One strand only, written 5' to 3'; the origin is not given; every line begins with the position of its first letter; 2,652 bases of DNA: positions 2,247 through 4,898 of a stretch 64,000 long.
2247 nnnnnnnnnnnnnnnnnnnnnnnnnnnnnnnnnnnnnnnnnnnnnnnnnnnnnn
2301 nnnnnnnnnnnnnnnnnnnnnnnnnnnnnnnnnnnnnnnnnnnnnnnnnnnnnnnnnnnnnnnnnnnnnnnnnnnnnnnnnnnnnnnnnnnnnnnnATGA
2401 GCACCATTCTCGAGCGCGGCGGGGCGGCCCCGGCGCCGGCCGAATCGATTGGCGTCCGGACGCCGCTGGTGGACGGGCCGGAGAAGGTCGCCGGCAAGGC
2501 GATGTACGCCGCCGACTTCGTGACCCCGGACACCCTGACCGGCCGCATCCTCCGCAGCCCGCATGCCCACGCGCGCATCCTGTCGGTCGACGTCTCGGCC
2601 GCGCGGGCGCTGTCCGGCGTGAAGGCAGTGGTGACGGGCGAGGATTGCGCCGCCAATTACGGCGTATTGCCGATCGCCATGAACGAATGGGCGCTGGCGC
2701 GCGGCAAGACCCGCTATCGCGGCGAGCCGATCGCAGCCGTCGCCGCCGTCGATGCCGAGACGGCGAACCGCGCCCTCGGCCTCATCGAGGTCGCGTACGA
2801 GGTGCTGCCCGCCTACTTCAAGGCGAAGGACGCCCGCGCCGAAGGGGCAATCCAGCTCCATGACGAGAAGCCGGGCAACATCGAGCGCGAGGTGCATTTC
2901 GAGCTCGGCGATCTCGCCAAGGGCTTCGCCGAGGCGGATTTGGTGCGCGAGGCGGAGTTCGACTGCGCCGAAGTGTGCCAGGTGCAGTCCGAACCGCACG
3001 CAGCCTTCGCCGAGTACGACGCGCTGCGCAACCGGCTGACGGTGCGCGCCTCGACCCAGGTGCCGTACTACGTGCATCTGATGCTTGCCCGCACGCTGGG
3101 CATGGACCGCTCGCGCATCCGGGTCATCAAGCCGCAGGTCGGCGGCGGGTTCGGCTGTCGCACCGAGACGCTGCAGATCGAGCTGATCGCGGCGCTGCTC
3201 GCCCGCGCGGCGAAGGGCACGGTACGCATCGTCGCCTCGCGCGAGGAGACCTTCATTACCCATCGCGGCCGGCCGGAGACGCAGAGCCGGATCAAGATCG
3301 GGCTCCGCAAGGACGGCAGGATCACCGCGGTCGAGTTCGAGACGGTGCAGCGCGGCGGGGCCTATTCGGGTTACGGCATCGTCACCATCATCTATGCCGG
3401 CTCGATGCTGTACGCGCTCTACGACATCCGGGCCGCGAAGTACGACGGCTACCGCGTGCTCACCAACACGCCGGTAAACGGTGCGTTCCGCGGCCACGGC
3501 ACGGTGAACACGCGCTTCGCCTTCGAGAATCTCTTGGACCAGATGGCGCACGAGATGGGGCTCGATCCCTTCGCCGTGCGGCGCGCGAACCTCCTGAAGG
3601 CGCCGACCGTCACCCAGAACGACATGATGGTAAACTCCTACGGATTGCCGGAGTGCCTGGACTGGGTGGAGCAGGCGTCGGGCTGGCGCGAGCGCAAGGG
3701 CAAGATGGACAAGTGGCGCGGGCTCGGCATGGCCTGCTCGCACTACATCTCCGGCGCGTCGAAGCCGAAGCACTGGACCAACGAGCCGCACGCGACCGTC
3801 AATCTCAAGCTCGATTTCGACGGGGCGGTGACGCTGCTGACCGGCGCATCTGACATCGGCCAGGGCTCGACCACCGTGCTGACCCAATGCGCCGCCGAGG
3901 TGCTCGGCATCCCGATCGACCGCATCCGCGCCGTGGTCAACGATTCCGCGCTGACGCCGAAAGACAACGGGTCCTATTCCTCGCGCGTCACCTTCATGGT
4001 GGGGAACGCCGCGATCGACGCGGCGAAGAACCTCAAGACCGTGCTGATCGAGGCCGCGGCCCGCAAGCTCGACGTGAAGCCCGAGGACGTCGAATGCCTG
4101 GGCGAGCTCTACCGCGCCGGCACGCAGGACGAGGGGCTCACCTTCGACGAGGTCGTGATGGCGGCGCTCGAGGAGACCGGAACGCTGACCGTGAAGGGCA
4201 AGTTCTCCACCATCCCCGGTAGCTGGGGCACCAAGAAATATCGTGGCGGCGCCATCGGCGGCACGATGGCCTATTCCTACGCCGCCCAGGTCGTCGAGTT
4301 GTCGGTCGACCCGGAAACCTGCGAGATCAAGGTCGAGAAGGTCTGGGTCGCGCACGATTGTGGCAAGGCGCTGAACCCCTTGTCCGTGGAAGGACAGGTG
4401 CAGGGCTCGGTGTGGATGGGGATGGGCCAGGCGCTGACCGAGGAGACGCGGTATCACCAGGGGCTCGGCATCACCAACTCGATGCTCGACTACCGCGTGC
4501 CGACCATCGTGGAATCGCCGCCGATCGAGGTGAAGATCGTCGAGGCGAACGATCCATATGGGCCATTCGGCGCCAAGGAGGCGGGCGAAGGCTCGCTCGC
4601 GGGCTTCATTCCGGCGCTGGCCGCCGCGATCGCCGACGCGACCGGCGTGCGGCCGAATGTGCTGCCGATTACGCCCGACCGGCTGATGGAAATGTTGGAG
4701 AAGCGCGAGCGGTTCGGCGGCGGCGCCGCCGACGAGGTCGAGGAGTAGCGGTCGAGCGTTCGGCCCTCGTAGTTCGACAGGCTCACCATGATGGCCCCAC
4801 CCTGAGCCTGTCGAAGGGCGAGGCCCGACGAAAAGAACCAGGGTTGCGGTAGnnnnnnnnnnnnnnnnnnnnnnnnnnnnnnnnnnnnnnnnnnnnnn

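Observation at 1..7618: Pyridine-carboxylate-like module with twin amidohydrolase-2 genes, an S-L-M molybdenum hydroxylase and a LeuCD-like hydratase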

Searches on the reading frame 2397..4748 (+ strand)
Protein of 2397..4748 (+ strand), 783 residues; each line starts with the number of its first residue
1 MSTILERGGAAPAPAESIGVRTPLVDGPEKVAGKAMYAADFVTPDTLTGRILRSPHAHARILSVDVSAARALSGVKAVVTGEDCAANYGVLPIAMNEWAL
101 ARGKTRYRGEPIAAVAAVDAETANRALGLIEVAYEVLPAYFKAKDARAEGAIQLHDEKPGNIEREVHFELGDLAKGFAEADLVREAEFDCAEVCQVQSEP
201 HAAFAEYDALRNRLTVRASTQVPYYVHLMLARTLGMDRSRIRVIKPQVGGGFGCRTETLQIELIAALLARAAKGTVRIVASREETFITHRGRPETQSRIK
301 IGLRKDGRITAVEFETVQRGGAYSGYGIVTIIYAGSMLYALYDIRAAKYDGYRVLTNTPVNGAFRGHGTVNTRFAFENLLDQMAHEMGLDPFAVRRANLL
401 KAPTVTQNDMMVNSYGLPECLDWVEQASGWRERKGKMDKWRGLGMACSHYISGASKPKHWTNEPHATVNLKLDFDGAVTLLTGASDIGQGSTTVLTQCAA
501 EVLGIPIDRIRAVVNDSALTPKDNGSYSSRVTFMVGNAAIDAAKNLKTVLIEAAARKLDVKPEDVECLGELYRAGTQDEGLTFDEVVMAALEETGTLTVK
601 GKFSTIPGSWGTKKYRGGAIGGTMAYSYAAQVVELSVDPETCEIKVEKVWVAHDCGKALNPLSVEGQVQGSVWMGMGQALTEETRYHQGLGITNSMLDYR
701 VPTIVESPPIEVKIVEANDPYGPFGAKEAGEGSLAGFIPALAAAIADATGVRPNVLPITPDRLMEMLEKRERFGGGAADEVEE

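Call 5: search_protein_families(library=pfam, proteins=[window:2397-4748:+])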
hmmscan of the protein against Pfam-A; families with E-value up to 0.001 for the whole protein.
window:2397-4748:+ (783 aa): 3 families
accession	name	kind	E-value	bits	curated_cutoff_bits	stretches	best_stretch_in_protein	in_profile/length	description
PF20256.3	MoCoBD_2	-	1.8e-76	257.8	27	1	427-708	5-283/283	Molybdopterin cofactor-binding domain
PF02738.23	MoCoBD_1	-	1.2e-74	251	27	1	154-399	1-244/244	Molybdopterin cofactor-binding domain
PF01315.27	Ald_Xan_dh_C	-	2.1e-29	102.5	31.3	1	33-138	2-110/110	Aldehyde oxidase and xanthine dehydrogenase, a/b hammerhead domain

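Call 9: search_protein_families(library=ncbifam, proteins=[window:2397-4748:+])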
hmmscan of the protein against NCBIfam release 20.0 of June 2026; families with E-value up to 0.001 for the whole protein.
window:2397-4748:+ (783 aa): 13 families
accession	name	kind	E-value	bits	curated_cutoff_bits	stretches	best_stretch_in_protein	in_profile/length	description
TIGR03194.1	4hydrxCoA_A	equivalog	0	1184.9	994.55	1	22-767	1-746/746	4-hydroxybenzoyl-CoA reductase subunit alpha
NF043082.1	XdhA_XDHase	equivalog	5.4e-159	530.7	780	1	18-770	1-755/758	xanthine dehydrogenase subunit XdhA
NF007426.0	PRK09970.1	equivalog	1.3e-151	506.3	916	1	16-768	4-756/761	xanthine dehydrogenase molybdenum-binding subunit XdhA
NF041018.1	glyceraldDH_alpha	equivalog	3.2e-114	382.9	790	1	29-763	14-740/741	glyceraldehyde dehydrogenase subunit alpha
NF040766.1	CODH_aero_grp5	exception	2.3e-107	360.1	950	2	26-586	13-590/785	aerobic carbon-monoxide dehydrogenase large subunit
TIGR03196.1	pucD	equivalog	1.1e-105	354.7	783.65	1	25-764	10-755/763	xanthine dehydrogenase subunit D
TIGR03313.1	Se_sel_red_Mo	hypoth_equivalog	2.7e-98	329.9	1101.9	2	161-769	352-951/951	molybdopterin-dependent oxidoreductase Mo/Fe-S-binding subunit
NF045668.1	pterin_aldehy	equivalog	1.8e-92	310.9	1100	1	28-767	185-904/905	molybdopterin-dependent aldehyde oxidoreductase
NF041671.1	peri_hyde_PaoC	equivalog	5.2e-91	306.1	1180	1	18-769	18-733/735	aldehyde oxidoreductase molybdenum-binding subunit PaoC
TIGR03311.1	Se_dep_XDH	equivalog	1.3e-87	294.8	830.45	2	17-558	161-686/848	selenium-dependent xanthine dehydrogenase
TIGR02965.1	xanthine_xdhB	equivalog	1.2e-86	291.6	849.5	1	29-749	12-733/758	xanthine dehydrogenase molybdopterin binding subunit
TIGR02416.1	CO_dehy_Mo_lg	equivalog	4.8e-76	256.5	991.15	1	31-762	6-766/770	aerobic carbon-monoxide dehydrogenase large subunit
TIGR02969.1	mam_aldehyde_ox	subfamily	3.9e-44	150.5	1912.3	1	16-714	574-1242/1330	aldehyde oxidase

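Call 11: search_solved_structures(query=window:2397-4748:+, show_alignments=1)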
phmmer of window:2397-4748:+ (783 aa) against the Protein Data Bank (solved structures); distinct sequences matched with E-value up to 0.001: 42.
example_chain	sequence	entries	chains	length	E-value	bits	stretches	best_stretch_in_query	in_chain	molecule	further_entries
1rm6_A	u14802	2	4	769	0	1022.1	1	17-771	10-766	4-hydroxybenzoyl-CoA reductase alpha subunit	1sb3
1t3q_B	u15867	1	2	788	8.5e-86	292.4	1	17-770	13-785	quinoline 2-oxidoreductase large subunit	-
8uem_A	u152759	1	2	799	6.1e-76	259.8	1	26-770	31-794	Carbon monoxide dehydrogenase (Large chain), CoxL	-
7dqx_A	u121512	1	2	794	1.8e-70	241.8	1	31-765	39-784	6-hydroxypseudooxynicotine dehydrogenase complex subunit gamma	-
5g5h_C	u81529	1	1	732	1.1e-64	222.6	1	19-767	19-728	Aldehyde oxidoreductase molybdenum-binding subunit PaoC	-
5g5g_C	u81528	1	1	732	1.3e-64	222.4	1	19-767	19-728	PUTATIVE XANTHINE DEHYDROGENASE YAGS FAD-BINDING SUBUNIT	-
3hrd_A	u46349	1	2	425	4.5e-57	197.4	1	19-424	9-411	Nicotinate dehydrogenase large molybdopterin subunit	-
4zoh_A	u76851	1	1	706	5.5e-57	197.2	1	28-761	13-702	Putative oxidoreductase molybdopterin-binding subunit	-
1n5w_B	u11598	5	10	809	8.3e-56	193.3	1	16-749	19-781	Carbon monoxide dehydrogenase large chain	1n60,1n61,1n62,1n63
1zxi_B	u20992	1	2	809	1.1e-55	192.8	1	16-749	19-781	Carbon monoxide dehydrogenase large chain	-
1sij_A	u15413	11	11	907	6.4e-54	187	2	12-547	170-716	Aldehyde oxidoreductase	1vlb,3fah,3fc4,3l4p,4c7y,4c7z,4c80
5y6q_C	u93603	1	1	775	9.8e-54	186.4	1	11-763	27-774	Aldehyde oxidase large subunit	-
1dgj_A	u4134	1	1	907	3.7e-50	174.6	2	11-542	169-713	ALDEHYDE OXIDOREDUCTASE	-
1ffu_B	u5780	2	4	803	4.3e-50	174.4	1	30-763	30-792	CUTL, MOLYBDOPROTEIN OF CARBON MONOXIDE DEHYDROGENASE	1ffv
1fiq_C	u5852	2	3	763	9.1e-50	173.3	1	18-717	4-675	XANTHINE OXIDASE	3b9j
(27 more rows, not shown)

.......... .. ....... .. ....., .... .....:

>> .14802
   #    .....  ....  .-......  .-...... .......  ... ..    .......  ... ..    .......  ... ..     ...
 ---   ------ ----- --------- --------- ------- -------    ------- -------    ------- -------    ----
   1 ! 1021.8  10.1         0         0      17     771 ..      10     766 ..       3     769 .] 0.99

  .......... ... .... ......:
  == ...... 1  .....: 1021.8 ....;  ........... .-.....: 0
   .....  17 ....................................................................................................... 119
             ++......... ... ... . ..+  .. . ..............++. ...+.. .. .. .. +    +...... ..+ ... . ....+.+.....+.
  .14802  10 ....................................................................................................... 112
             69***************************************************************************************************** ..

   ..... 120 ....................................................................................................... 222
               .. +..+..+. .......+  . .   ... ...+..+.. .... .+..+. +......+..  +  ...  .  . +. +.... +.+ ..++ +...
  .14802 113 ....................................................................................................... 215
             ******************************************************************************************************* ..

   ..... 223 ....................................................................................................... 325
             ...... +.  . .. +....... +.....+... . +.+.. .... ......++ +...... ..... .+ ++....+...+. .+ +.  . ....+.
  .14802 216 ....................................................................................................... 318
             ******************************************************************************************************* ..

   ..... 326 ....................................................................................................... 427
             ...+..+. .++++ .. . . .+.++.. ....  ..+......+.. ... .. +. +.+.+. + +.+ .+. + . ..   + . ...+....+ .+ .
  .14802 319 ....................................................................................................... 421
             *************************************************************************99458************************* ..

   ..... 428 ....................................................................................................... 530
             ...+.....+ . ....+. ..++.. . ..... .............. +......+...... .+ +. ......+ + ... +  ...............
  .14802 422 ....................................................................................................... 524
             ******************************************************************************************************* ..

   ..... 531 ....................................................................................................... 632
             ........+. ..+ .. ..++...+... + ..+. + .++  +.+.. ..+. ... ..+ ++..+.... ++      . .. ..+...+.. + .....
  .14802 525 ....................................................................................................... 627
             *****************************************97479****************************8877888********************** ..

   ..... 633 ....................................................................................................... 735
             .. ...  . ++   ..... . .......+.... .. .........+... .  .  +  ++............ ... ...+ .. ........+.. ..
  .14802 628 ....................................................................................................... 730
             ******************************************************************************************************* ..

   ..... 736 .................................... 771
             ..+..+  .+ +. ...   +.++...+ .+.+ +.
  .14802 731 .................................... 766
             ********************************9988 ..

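Call 13: find_encoding_contigs(protein=window:2397-4748:+, flank=10000, max_places=6)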
Protein window:2397-4748:+ (783 aa): no gene with exactly this product is on record in the collection.

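Call 15: find_homologous_proteins(query=window:2397-4748:+, max_evalue=1e-100)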
Query window:2397-4748:+ (783 aa): 7986 proteins with E <= 1e-100 among 8000 candidates; the best 120 are listed.
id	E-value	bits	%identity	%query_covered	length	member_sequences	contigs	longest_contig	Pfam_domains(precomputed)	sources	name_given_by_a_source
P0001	0.0e+0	1765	100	100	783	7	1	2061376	PF02738.24,PF20256.4,PF01315.28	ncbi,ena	-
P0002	0.0e+0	1509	85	99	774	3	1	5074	PF02738.24,PF20256.4,PF01315.28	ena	-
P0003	0.0e+0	1497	85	99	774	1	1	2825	PF02738.24,PF20256.4,PF01315.28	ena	-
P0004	0.0e+0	1496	83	100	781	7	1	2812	PF02738.24,PF20256.4,PF01315.28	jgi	jgi:4-hydroxybenzoyl-CoA reductase subunit alpha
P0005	0.0e+0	1477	83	99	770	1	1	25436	PF02738.24,PF20256.4,PF01315.28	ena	-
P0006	0.0e+0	1343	76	97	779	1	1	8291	PF02738.24,PF20256.4,PF01315.28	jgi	-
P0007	0.0e+0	1329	76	97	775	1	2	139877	PF02738.24,PF20256.4,PF01315.28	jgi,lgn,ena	-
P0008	0.0e+0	1328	76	97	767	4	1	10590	PF02738.24,PF20256.4,PF01315.28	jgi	-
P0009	0.0e+0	1321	75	98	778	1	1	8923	PF02738.24,PF20256.4,PF01315.28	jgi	-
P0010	0.0e+0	1318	75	98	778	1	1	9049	PF02738.24,PF20256.4,PF01315.28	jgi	-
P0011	0.0e+0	1316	75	98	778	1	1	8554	PF02738.24,PF20256.4,PF01315.28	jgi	-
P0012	0.0e+0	1315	74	97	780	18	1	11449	PF02738.24,PF20256.4,PF01315.28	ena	-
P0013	0.0e+0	1313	75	97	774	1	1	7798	PF02738.24,PF20256.4,PF01315.28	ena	-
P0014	0.0e+0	1311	76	97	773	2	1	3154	PF02738.24,PF20256.4,PF01315.28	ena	-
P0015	0.0e+0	1310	76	97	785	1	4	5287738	PF02738.24,PF20256.4,PF01315.28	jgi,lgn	-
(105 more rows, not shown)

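Call 16: find_encoding_contigs(protein=P0001, flank=10000, max_places=3)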
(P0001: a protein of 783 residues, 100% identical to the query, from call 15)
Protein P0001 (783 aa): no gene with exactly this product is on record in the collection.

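Call 17: find_encoding_contigs(protein=P0005, flank=10000, max_places=3)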
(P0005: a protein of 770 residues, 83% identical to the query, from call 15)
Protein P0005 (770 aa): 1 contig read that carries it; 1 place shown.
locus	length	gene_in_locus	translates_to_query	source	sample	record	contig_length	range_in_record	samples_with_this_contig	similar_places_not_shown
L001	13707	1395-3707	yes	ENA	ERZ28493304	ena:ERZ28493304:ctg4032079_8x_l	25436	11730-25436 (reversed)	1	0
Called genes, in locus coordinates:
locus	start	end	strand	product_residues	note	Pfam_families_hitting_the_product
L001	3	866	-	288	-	?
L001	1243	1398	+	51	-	PF01799:Fer2_2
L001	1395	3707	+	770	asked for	PF01315:Ald_Xan_dh_C, PF02738:MoCoBD_1, PF20256:MoCoBD_2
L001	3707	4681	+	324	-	PF00941:FAD_binding_5, PF03450:CO_deh_flav_C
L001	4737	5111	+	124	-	PF20106:DUF6496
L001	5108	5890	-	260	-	PF00528:BPD_transp_1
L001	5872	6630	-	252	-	PF00528:BPD_transp_1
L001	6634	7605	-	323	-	PF12974:Phosphonate-bd, PF09084:NMT1, PF13379:NMT1_2 (faint)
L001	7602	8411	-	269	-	PF00005:ABC_tran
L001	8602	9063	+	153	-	PF00011:HSP20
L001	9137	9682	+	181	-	-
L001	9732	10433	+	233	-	PF13489:Methyltransf_23, PF08241:Methyltransf_11, PF08242:Methyltransf_12, PF13649:Methyltransf_25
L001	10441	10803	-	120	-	-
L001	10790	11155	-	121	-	PF00355:Rieske, PF13806:Rieske_2 (faint), PF22543:Rieske_4 (faint)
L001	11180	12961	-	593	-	PF02776:TPP_enzyme_N, PF00205:TPP_enzyme_M, PF02775:TPP_enzyme_C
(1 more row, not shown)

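Call 18: find_encoding_contigs(protein=P0015, flank=10000, max_places=3)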
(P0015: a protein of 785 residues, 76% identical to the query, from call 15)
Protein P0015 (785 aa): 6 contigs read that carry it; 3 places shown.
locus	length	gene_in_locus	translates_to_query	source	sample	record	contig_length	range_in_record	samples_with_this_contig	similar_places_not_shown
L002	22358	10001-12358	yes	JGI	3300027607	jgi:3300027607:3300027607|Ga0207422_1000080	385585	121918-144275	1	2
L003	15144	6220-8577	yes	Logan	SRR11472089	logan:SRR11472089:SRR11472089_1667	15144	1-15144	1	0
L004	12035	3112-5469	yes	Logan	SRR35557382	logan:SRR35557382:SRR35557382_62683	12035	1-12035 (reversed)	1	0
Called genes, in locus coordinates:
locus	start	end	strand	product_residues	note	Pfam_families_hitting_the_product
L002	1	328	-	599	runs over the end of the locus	PF00211:Guanylate_cyc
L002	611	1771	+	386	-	PF13433:Peripla_BP_5, PF13458:Peripla_BP_6, PF01094:ANF_receptor, PF13433:Peripla_BP_5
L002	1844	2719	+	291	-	PF02653:BPD_transp_2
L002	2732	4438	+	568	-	PF02653:BPD_transp_2, PF00005:ABC_tran, PF13304:AAA_21 (faint)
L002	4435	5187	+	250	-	PF00005:ABC_tran, PF13304:AAA_21 (weak)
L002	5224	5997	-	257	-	PF07883:Cupin_2 (faint)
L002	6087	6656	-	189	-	PF00440:TetR_N, PF21993:TetR_C_13_2 (weak), PF16925:TetR_C_13 (weak)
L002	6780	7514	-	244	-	PF00106:adh_short, PF01370:Epimerase (faint), PF08659:KR, PF13561:adh_short_C2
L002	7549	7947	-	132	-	PF01124:MAPEG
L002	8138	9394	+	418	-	PF00067:p450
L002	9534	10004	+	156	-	PF00111:Fer2, PF01799:Fer2_2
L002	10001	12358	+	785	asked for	PF01315:Ald_Xan_dh_C, PF02738:MoCoBD_1, PF20256:MoCoBD_2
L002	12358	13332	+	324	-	PF00941:FAD_binding_5, PF03450:CO_deh_flav_C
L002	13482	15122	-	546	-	PF12797:Fer4_2 (faint), PF12838:Fer4_7 (faint), PF13187:Fer4_9 (faint), PF13237:Fer4_10 (faint), PF13247:Fer4_11, PF12837:Fer4_6 (weak), PF04976:DmsC (weak)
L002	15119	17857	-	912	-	PF00384:Molybdopterin, PF01568:Molydop_binding (weak)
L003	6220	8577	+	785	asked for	PF01315:Ald_Xan_dh_C, PF02738:MoCoBD_1, PF20256:MoCoBD_2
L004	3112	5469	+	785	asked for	PF01315:Ald_Xan_dh_C, PF02738:MoCoBD_1, PF20256:MoCoBD_2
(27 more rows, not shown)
